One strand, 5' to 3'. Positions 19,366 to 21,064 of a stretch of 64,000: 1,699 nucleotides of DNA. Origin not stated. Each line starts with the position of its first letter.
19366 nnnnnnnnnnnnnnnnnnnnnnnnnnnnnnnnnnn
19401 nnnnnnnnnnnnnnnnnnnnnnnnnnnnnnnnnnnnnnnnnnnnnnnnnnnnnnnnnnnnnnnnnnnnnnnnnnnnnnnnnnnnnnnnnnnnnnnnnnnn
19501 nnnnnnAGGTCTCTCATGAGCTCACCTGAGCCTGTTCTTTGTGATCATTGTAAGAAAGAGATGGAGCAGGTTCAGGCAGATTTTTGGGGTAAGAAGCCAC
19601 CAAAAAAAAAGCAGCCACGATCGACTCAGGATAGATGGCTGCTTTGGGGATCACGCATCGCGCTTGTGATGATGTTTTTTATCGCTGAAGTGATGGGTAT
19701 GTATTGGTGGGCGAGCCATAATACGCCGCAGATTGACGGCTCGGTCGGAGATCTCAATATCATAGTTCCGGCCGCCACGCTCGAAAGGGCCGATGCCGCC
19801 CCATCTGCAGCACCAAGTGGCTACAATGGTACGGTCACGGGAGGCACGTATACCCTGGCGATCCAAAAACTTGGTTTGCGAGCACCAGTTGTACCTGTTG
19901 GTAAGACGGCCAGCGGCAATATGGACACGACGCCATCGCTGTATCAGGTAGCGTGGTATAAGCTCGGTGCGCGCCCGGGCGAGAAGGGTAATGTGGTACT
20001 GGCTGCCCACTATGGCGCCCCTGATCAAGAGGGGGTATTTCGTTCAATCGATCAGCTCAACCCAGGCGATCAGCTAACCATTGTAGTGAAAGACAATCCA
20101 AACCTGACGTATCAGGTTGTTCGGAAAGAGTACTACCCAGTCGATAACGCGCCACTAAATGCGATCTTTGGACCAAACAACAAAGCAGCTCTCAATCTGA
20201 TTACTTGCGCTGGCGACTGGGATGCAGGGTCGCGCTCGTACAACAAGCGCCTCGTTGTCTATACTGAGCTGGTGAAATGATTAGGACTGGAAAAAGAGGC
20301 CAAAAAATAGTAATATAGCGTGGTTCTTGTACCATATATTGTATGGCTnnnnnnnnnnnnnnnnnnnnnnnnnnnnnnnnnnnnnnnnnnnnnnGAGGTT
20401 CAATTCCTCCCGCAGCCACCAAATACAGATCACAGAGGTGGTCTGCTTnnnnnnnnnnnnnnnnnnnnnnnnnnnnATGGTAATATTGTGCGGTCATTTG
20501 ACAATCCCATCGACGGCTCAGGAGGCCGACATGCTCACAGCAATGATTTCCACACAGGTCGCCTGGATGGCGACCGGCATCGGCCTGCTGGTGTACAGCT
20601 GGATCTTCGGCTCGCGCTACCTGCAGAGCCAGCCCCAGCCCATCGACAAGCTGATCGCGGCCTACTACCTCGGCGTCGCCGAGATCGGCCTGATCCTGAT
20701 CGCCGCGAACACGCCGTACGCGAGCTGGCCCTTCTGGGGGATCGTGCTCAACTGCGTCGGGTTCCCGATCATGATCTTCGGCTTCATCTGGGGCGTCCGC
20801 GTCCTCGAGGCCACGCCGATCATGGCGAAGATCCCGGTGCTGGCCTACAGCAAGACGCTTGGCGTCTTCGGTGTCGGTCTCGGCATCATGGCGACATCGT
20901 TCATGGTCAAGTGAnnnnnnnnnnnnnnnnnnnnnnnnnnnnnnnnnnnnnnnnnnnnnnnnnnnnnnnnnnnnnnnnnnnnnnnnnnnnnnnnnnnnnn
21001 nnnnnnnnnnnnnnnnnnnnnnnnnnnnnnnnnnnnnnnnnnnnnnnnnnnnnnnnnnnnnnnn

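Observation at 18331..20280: Sortase with a dedicated LPDTG-anchored PD40 beta-propeller surface protein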

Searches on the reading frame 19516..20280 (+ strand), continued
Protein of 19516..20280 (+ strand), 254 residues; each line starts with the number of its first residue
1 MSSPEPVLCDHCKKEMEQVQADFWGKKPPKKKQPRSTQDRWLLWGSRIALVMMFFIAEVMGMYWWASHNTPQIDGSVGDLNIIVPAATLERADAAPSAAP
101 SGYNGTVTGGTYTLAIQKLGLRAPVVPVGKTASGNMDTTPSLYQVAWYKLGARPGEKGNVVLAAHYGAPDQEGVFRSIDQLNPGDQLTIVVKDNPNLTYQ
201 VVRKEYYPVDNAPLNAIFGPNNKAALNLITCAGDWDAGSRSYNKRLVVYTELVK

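Call 47: fold_search(model_id=the predicted structure, library=pdb)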
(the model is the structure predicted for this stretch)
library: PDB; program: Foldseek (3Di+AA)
matches with E <= 10: 413; with E <= 0.001: 130
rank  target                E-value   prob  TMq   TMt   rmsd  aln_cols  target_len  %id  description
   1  9m6n_A                4.2e-11  1.00  0.44  0.64   4.2       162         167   26  Crystal Structure of the double mutant (P94A and C222A) of Sortase E from Thermobifida fusca (released 2026-03-11)
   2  7cg9                  4.4e-11  1.00  0.44  0.57  11.5       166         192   20  Crystal structure of pilin-specific sortase SrtC1 from Lactobacillus rhamnosus GG (released 2022-03-02)
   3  9m4u_A                5.2e-11  1.00  0.43  0.62   4.4       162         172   26  Crystal Structure of Sortase E mutant P94A from Thermobifida fusca (released 2026-03-04)
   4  9m2g_A                7.0e-11  1.00  0.44  0.64   3.9       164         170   24  Crystal Structure of the double mutant (Y128F and C222A) of Sortase E from Thermobifida fusca (released 2026-03-04)
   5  9j0t_A                7.4e-11  1.00  0.44  0.62   4.0       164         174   25  Crystal Structure of Sortase E mutant - C222A from Thermobifida fusca (released 2025-08-06)
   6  9iv0_A                7.8e-11  1.00  0.43  0.62   4.5       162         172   25  Crystal Structure of Sortase E mutant Y128F from Thermobifida fusca (released 2025-07-23)
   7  9m5i_A                8.3e-11  1.00  0.43  0.64   4.5       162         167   26  Crystal Structure of the double mutant (P94A and Y128F) of Sortase E from Thermobifida fusca (released 2026-03-11)
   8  3o0p                  1.0e-10  1.00  0.44  0.57   4.1       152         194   19  Pilus-related Sortase C of Group B Streptococcus (released 2011-03-09)
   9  9m5j_A                2.0e-10  1.00  0.43  0.63   4.6       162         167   26  Crystal Structure of the double mutant (P94A and Y128A) of Sortase E from Thermobifida fusca (released 2026-03-11)
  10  9m2n_A                2.1e-10  1.00  0.43  0.64   4.5       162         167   25  Crystal Structure of the double mutant (Y128A and C222A) of Sortase E mutant from Thermobifida fusca (released 2026-03-04)
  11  5k9a                  2.9e-10  1.00  0.45  0.52   3.1       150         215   21  Sortase A from Corynebacterium diphtheriae (released 2016-06-15)
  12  3tbe_D                3.5e-10  1.00  0.45  0.58   2.7       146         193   20  The crystal structure of the complex of Streptococcus agalactiae sortase C1 and MTSET (released 2011-10-26)
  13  4d7w                  3.5e-10  1.00  0.45  0.58   3.4       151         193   21  Crystal structure of sortase C1 (SrtC1) from Streptococcus agalactiae (released 2015-08-19)
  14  9iok_A                3.5e-10  1.00  0.42  0.61   4.8       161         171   26  Crystal Structure of Sortase E from Thermobifida fusca (released 2025-07-09)
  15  3tbe_F                5.2e-10  1.00  0.44  0.59   3.3       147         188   20  The crystal structure of the complex of Streptococcus agalactiae sortase C1 and MTSET (released 2011-10-26)
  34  4d70_A                1.5e-09  1.00  0.43  0.66   3.3       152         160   20  Structural, biophysical and biochemical analyses of a Clostridium perfringens Sortase D5 transpeptidase (released 2015-07-15)
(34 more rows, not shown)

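Call 52: find_encoding_contigs(protein=P0004, flank=4000, max_places=2)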
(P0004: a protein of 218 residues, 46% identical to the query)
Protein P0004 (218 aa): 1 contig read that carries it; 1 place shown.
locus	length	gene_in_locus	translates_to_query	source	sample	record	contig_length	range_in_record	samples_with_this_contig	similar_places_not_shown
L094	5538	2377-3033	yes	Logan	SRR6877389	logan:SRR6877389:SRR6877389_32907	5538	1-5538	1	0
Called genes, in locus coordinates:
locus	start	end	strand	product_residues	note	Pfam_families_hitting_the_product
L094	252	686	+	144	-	PF13463:HTH_27 (weak)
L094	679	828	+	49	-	PF18919:DUF5670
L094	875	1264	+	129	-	PF02325:CCB3_YggT (weak)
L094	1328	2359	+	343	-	PF11999:Ice_binding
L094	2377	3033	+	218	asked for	PF04203:Sortase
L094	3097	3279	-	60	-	-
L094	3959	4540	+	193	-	PF09335:VTT_dom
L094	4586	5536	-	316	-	?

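Call 53: find_encoding_contigs(protein=P0022, flank=5000, max_places=2)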
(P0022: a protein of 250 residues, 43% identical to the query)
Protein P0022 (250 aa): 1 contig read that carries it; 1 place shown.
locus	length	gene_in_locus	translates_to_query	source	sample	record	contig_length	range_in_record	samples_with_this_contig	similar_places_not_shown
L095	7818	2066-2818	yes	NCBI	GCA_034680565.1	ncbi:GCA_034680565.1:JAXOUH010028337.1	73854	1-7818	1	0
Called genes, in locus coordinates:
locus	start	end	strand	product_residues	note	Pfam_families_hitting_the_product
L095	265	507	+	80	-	-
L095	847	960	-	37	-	-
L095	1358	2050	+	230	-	-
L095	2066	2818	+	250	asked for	PF04203:Sortase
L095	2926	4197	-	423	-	PF19077:Big_13 (faint), PF17936:Big_6, PF16403:Bact_surface_Ig-like, PF01471:PG_binding_1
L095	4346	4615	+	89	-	-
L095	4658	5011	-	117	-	PF01641:SelR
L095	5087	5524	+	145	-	-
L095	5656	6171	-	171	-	PF01625:PMSR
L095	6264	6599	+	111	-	-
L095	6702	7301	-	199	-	-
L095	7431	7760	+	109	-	-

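Call 54: find_encoding_contigs(protein=P0019, flank=5000, max_places=2)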
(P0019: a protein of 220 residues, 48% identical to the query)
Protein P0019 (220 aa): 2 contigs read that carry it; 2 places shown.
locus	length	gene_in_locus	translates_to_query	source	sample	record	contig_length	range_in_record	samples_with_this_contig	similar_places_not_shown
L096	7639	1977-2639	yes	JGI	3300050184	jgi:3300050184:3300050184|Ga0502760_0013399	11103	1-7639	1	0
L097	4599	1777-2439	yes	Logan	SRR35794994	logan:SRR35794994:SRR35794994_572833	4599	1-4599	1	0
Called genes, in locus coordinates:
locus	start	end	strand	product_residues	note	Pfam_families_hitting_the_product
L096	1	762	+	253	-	?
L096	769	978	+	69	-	-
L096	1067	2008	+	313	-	-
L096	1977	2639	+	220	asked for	PF04203:Sortase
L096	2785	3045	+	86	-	PF00076:RRM_1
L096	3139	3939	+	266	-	PF00730:HhH-GPD, PF00633:HHH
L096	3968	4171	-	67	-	-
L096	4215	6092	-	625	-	PF00753:Lactamase_B, PF12706:Lactamase_B_2, PF23023:Anti-Pycsar_Apyc1 (faint), PF22505:RNase_J_b_CASP, PF17770:RNase_J_C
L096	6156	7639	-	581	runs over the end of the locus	PF00496:SBP_bac_5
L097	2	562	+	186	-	?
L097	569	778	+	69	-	-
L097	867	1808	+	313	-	-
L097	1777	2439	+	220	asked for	PF04203:Sortase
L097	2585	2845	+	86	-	PF00076:RRM_1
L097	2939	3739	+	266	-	PF00730:HhH-GPD, PF00633:HHH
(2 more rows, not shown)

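Call 56: find_related_loci(query=A1, collection=metagenome_contigs, flank=5000)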
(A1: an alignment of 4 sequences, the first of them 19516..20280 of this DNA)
Query A1 (254 aa) in metagenome_contigs; peptide patterns used: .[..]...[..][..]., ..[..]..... (x = any residue, [..] = any of these).
347 stretches matched a pattern; 1 encode a relative of the query (tblastn E <= 1e-3); 1 distinct loci.
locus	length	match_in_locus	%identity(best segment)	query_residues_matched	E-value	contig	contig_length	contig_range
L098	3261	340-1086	66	7-254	3e-113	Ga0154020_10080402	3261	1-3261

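Call 66: list_cluster_members(proteins=[window:19516-20280:+, window:18331-19506:+, window:12151-13110:-])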
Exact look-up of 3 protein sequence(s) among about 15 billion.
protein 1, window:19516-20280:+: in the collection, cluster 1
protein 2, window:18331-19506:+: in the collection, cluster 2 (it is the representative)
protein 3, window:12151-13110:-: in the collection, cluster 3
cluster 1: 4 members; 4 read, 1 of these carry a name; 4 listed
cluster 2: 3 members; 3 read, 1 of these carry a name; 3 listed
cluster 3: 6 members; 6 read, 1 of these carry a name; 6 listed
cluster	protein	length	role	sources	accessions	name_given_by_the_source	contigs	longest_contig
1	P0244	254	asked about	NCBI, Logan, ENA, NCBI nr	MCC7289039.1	class F sortase [bacterium]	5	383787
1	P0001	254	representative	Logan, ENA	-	-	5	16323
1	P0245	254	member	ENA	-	-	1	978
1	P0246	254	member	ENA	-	-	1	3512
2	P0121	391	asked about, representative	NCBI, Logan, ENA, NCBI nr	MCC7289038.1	PD40 domain-containing protein [bacterium]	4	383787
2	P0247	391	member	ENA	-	-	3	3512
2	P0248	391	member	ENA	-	-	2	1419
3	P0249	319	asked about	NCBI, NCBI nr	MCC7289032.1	hypothetical protein IT414_01395 [bacterium] | hypothetical protein [bacterium]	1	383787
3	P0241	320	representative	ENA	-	-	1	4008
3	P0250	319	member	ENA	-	-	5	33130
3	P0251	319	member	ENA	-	-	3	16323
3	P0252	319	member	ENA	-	-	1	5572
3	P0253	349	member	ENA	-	-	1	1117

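Call 70: search_protein_families(library=ncbifam, proteins=[P0003, P0004, P0019, P0022, P0024, P0047, P0048], max_evalue=0.00001)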
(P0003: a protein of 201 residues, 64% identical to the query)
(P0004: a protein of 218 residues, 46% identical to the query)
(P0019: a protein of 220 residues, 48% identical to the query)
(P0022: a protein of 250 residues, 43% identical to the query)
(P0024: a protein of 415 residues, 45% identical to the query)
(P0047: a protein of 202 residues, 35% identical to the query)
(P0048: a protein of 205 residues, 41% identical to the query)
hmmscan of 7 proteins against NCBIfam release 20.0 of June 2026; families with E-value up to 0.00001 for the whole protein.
P0003 (201 aa): 5 families
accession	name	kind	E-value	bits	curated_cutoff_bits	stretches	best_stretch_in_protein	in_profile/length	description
NF033748.1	class_F_sortase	subfamily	2.4e-29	102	166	1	58-199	13-154/155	class F sortase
NF033747.1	class_E_sortase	subfamily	1.3e-09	38.2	160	1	58-200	73-206/211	class E sortase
TIGR01076.1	sortase_fam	subfamily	1.5e-07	31.3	39.35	1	90-183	27-116/136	sortase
NF058671.1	sortase_SrtD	exception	2.7e-07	30.5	140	1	89-154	90-149/187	class D sortase, LPxTATN-specific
NF033746.1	class_D_sortase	subfamily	1.7e-06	27.9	165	1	89-158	36-99/135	class D sortase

P0004 (218 aa): 4 families
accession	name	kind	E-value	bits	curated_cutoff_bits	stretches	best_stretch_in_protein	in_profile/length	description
NF033748.1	class_F_sortase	subfamily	3.1e-38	130.8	166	1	67-215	7-153/155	class F sortase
TIGR03784.1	marine_sortase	equivalog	1.1e-07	31.6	158.25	1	114-198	84-159/174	class GN sortase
TIGR01076.1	sortase_fam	subfamily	3.6e-07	30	39.35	1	115-217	34-128/136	sortase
NF033747.1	class_E_sortase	subfamily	1.3e-06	28.4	160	1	49-215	51-204/211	class E sortase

P0019 (220 aa): 3 families
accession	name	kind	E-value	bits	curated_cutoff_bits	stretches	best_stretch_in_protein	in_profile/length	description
NF033748.1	class_F_sortase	subfamily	2.9e-35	121.2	166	1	69-215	7-154/155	class F sortase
NF033747.1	class_E_sortase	subfamily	1.6e-08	34.6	160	1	75-215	73-205/211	class E sortase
TIGR01076.1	sortase_fam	subfamily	1.9e-06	27.7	39.35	1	110-212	30-124/136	sortase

P0022 (250 aa): 7 families
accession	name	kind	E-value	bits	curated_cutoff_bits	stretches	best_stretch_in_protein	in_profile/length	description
NF033748.1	class_F_sortase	subfamily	9.9e-34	116.2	166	1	102-248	7-154/155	class F sortase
NF033747.1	class_E_sortase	subfamily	1.5e-08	34.8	160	1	99-249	64-206/211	class E sortase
TIGR01076.1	sortase_fam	subfamily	4e-08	33.1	39.35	1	142-247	29-126/136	sortase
TIGR03784.1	marine_sortase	equivalog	5.8e-08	32.5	158.25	1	147-228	85-157/174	class GN sortase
NF033746.1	class_D_sortase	subfamily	1.3e-07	31.5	165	1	138-228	35-115/135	class D sortase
NF058671.1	sortase_SrtD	exception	1e-06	28.6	140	1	139-227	90-168/187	class D sortase, LPxTATN-specific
NF033745.1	class_C_sortase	subfamily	6.6e-06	26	160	0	153-246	135-218/220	class C sortase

P0024 (415 aa): 4 families
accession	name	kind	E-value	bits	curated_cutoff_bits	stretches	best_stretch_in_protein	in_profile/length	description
NF033748.1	class_F_sortase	subfamily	3.5e-35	120.9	166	1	269-413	10-154/155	class F sortase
NF033747.1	class_E_sortase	subfamily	2.5e-11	43.9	160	1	270-414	71-206/211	class E sortase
NF058671.1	sortase_SrtD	exception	2e-06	27.6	140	1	303-371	90-151/187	class D sortase, LPxTATN-specific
NF033746.1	class_D_sortase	subfamily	2.8e-06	27.2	165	1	303-392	36-114/135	class D sortase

P0047 (202 aa): 6 families
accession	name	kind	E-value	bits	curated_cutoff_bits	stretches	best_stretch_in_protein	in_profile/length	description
NF033748.1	class_F_sortase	subfamily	6.4e-42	142.8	166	1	52-195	9-154/155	class F sortase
NF033747.1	class_E_sortase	subfamily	9.7e-09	35.4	160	1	49-199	66-209/211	class E sortase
TIGR03784.1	marine_sortase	equivalog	1.2e-08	34.8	158.25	1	90-192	80-173/174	class GN sortase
NF058671.1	sortase_SrtD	exception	8.3e-08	32.1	140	1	35-175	45-169/187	class D sortase, LPxTATN-specific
TIGR01076.1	sortase_fam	subfamily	2.2e-07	30.8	39.35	1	57-192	3-124/136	sortase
NF033746.1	class_D_sortase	subfamily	2.3e-07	30.7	165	1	55-193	11-131/135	class D sortase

P0048 (205 aa): 5 families
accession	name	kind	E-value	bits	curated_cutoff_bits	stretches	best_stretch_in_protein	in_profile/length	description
NF033748.1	class_F_sortase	subfamily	7.5e-45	152.3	166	1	54-202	4-154/155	class F sortase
NF033747.1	class_E_sortase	subfamily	9.4e-11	41.9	160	1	43-204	53-207/211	class E sortase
TIGR03784.1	marine_sortase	equivalog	4.5e-08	32.9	158.25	1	95-199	78-173/174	class GN sortase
TIGR01076.1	sortase_fam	subfamily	2.1e-07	30.8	39.35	1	93-199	25-131/136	sortase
NF058671.1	sortase_SrtD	exception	2.9e-06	27.1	140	1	43-181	46-168/187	class D sortase, LPxTATN-specific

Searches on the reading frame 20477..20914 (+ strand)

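Call 3: search_protein_families(library=pfam, proteins=[window:20477-20914:+], max_evalue=0.01)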
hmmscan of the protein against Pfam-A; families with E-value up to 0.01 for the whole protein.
window:20477-20914:+ (145 aa): 1 family
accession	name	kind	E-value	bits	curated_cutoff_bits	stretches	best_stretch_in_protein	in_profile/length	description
PF11457.13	DUF3021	-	0.0029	18.2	24.7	1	19-114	33-121/130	Protein of unknown function (DUF3021)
